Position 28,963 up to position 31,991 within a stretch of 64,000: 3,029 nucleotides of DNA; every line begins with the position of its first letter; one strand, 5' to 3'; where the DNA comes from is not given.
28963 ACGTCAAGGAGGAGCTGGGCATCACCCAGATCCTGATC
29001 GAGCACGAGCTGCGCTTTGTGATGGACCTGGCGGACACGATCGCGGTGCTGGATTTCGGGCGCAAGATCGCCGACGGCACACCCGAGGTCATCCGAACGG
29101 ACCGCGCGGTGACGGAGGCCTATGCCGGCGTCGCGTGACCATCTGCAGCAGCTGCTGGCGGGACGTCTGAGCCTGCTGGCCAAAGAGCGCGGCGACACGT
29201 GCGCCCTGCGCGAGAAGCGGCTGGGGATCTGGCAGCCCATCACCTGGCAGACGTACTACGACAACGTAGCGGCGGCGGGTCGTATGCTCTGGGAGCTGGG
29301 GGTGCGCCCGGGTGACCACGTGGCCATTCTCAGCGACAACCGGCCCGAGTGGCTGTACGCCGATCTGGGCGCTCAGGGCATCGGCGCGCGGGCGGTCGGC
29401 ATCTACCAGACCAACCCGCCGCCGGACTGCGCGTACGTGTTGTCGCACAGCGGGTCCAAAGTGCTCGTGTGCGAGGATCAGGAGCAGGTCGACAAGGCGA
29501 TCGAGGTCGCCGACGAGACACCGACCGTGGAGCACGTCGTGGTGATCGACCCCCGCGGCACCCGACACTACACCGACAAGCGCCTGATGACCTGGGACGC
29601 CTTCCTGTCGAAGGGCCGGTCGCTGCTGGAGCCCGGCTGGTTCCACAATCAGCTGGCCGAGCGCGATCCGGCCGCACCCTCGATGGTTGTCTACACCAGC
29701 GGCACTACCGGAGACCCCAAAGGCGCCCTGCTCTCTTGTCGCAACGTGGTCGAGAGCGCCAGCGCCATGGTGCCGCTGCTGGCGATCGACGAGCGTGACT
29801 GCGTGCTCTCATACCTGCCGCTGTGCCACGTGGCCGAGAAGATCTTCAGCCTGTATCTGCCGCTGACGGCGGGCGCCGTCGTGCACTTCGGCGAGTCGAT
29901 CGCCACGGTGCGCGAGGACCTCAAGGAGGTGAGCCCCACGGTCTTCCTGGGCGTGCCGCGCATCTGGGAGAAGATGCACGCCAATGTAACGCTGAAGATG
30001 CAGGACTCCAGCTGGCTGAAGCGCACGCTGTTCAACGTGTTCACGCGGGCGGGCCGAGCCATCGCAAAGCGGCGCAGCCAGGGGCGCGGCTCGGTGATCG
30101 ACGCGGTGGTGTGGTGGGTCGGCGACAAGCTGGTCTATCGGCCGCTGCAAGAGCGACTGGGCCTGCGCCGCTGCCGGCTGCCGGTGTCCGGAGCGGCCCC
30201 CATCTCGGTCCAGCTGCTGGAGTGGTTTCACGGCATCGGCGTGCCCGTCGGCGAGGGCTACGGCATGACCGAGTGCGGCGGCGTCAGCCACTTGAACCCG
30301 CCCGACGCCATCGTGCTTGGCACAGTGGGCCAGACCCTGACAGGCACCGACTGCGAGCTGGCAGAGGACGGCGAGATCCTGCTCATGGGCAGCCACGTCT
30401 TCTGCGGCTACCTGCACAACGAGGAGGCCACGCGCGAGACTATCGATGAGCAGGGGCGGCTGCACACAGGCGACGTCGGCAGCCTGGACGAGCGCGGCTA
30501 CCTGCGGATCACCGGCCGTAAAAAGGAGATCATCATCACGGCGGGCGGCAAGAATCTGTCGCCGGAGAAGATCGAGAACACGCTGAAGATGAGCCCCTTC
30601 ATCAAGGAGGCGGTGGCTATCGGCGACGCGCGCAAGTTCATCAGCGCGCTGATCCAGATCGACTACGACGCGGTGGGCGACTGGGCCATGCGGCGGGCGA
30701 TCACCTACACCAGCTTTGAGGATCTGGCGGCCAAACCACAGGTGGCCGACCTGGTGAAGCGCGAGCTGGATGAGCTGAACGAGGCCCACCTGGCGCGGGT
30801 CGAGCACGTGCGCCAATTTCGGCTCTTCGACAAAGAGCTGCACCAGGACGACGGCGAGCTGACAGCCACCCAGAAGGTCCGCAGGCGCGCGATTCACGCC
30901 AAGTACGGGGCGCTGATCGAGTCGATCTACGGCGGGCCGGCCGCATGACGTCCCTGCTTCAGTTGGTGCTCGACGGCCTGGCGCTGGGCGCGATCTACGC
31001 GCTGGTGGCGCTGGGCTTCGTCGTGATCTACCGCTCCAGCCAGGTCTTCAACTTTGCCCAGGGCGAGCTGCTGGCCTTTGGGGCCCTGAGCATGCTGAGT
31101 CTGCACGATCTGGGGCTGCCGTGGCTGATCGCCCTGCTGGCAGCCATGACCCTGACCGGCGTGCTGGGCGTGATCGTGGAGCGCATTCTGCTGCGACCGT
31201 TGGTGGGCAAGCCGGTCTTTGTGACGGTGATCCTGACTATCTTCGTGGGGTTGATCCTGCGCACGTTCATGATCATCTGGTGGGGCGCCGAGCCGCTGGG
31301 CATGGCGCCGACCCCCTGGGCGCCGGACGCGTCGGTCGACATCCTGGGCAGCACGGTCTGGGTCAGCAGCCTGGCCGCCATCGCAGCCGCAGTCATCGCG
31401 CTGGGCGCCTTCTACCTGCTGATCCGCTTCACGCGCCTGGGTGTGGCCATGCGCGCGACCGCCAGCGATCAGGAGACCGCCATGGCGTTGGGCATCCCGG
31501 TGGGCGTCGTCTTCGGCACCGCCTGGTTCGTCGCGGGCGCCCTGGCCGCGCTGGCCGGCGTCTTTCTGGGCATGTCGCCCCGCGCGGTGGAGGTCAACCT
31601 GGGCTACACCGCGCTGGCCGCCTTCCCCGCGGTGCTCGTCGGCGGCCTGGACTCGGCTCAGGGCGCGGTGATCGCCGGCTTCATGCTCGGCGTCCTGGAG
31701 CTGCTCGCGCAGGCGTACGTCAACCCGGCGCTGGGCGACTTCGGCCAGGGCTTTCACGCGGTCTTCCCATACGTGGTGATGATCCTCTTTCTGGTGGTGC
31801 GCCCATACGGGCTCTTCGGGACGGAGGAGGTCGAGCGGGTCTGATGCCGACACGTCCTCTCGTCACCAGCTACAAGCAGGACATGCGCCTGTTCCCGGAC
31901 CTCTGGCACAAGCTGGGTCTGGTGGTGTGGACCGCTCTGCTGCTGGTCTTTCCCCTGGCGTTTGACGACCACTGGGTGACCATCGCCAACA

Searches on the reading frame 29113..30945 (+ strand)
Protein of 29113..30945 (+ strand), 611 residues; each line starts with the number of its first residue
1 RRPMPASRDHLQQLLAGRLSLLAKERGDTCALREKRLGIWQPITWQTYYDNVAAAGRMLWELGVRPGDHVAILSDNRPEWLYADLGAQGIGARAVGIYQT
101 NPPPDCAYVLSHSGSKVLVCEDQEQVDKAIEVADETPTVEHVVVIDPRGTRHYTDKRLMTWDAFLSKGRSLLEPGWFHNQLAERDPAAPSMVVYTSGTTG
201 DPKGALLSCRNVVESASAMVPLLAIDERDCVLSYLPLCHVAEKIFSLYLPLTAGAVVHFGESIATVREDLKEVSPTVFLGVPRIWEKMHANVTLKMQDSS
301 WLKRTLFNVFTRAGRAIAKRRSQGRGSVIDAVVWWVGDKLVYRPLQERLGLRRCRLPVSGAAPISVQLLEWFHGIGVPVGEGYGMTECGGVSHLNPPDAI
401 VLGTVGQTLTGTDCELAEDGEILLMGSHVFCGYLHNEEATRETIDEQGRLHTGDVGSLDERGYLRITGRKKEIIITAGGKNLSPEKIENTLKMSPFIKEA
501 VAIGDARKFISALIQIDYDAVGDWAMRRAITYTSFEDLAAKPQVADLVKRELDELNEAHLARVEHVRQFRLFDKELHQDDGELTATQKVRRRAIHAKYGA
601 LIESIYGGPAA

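Call 53: search_protein_families(library=pfam, max_evalue=0.001, proteins=[window:29113-30945:+])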
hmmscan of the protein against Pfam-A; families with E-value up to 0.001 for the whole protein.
window:29113-30945:+ (611 aa): 2 families
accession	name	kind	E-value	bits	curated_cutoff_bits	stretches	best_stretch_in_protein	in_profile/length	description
PF00501.34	AMP-binding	-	2.9e-68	230.8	29.9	1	24-434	6-384/384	AMP-binding enzyme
PF23562.2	AMP-binding_C_3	-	2.2e-07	31.7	20.8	1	472-606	2-120/124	AMP-binding enzyme C-terminal domain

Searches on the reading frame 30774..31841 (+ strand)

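Call 53: search_protein_families(library=pfam, max_evalue=0.001, proteins=[window:30774-31841:+])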
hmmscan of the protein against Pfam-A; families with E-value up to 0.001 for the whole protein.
window:30774-31841:+ (356 aa): 1 family
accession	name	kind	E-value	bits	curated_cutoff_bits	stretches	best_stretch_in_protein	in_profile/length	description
PF02653.21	BPD_transp_2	-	3.9e-33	115.2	26.8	1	65-340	2-269/269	Branched-chain amino acid transport system / permease component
